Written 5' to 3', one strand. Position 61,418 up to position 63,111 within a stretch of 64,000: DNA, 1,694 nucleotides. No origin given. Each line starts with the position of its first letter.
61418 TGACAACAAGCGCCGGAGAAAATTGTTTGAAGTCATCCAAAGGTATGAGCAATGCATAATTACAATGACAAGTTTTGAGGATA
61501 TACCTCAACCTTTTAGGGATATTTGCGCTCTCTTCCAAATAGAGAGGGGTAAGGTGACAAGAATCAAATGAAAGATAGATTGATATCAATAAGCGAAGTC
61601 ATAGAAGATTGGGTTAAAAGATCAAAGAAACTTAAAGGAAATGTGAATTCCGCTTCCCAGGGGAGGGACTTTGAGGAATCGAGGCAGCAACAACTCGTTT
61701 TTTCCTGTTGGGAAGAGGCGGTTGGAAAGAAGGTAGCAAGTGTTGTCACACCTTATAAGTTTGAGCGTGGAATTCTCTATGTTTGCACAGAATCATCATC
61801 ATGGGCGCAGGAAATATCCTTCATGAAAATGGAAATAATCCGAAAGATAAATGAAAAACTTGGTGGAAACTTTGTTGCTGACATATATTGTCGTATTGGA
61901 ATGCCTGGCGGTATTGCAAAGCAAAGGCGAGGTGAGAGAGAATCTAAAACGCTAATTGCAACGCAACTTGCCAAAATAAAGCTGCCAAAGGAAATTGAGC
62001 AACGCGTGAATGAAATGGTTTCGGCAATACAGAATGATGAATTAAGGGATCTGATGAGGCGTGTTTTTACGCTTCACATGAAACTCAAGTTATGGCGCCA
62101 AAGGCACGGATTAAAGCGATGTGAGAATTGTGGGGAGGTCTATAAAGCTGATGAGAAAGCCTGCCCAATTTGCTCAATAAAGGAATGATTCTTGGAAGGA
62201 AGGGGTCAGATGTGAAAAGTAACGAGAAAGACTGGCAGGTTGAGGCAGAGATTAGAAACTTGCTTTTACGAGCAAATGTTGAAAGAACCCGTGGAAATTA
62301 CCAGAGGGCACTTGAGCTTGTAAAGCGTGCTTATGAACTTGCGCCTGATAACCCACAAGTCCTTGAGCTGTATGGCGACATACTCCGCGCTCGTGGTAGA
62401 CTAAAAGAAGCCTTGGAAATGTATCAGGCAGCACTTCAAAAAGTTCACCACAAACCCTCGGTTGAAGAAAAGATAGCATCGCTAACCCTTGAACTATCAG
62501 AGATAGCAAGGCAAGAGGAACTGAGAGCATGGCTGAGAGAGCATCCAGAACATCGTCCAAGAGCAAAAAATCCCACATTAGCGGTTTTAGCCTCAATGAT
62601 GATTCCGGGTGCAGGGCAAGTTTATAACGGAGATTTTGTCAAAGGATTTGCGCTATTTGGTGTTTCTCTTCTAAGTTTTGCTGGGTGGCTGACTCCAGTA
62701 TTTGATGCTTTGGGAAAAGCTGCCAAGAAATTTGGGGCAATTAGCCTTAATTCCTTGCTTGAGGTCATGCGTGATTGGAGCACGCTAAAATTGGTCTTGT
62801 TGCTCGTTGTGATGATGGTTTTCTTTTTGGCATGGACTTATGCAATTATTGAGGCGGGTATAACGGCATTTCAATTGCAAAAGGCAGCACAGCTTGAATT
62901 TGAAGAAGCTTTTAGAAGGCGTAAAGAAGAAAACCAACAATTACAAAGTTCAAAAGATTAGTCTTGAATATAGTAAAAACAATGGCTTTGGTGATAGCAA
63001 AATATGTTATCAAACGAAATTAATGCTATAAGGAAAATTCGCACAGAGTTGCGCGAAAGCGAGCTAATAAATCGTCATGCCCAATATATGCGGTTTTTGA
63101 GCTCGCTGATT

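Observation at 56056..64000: Compositional step: dnaA-oriC-dnaN-recF-DUF721 and the following genes look about 10 G+C points lower than the rest of the window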

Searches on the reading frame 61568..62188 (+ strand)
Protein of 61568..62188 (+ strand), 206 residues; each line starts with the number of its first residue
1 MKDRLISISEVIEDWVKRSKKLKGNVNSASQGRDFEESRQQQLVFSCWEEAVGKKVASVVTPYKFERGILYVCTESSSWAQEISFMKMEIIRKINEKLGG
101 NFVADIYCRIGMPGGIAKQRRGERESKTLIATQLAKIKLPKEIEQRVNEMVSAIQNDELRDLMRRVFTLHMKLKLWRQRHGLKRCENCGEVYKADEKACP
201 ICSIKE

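Call 8: search_protein_families(library=pfam, proteins=[window:61568-62188:+])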
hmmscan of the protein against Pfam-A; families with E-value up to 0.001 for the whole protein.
window:61568-62188:+ (206 aa): 1 family
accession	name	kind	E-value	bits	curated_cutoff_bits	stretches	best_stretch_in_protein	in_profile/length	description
PF05258.17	DciA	-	1e-18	67.7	24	1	31-106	11-87/89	Dna[CI] antecedent, DciA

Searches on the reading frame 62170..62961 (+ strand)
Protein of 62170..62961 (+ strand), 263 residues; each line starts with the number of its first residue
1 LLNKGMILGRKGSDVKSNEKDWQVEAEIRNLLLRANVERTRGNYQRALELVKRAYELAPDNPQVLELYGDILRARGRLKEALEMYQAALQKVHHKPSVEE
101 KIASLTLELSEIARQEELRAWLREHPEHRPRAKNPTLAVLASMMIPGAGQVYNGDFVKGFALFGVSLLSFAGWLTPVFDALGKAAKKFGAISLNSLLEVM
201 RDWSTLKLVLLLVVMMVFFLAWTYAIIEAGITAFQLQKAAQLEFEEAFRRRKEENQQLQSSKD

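Call 8: search_protein_families(library=pfam, proteins=[window:62170-62961:+])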
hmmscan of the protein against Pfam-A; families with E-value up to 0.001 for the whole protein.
window:62170-62961:+ (263 aa): 15 families
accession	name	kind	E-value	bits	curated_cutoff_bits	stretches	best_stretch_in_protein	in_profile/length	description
PF13432.12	TPR_16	-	1.3e-09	38.7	32.7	1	32-90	1-59/65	Tetratricopeptide repeat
PF13428.12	TPR_14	-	2.3e-09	37.4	23.5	1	30-70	3-43/44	Tetratricopeptide repeat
PF13424.12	TPR_12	-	1.5e-08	35.2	30.1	1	31-89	5-72/77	Tetratricopeptide repeat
PF14559.12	TPR_19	-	1.6e-08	35.2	25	1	41-94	4-57/68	Tetratricopeptide repeat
PF13414.12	TPR_11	-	2.3e-08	34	26.8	1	69-90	1-22/42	TPR repeat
PF07719.23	TPR_2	-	3.3e-08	33.5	27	0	31-61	4-34/34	Tetratricopeptide repeat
PF00515.34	TPR_1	-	9.1e-07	28.9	27.8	0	33-61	6-34/34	Tetratricopeptide repeat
PF09976.15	TPR_21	-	1.1e-06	29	25.5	1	33-105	119-191/193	Tetratricopeptide repeat-like domain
PF18935.5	DUF5683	-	1.3e-06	28.9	26.7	1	133-158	3-28/151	Family of unknown function (DUF5683)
PF13176.12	TPR_7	-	7.5e-06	26.1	27.9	0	69-96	6-33/36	Tetratricopeptide repeat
PF13429.12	TPR_15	-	1.8e-05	24.7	26.2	0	15-66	133-184/280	Tetratricopeptide repeat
PF12895.13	ANAPC3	-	0.00021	21.9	27.2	1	30-86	25-80/82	Anaphase-promoting complex, cyclosome, subunit 3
PF17874.7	TPR_MalT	-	0.00033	20.5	45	0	69-95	87-113/336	MalT-like TPR region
PF13431.12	TPR_17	-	0.00055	20.4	24.4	0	52-83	3-34/34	Tetratricopeptide repeat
PF25063.1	ARM_TT21_C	-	0.00076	19.8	35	0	27-106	94-174/209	Tetratricopeptide repeat protein 21 C-terminal ARM domain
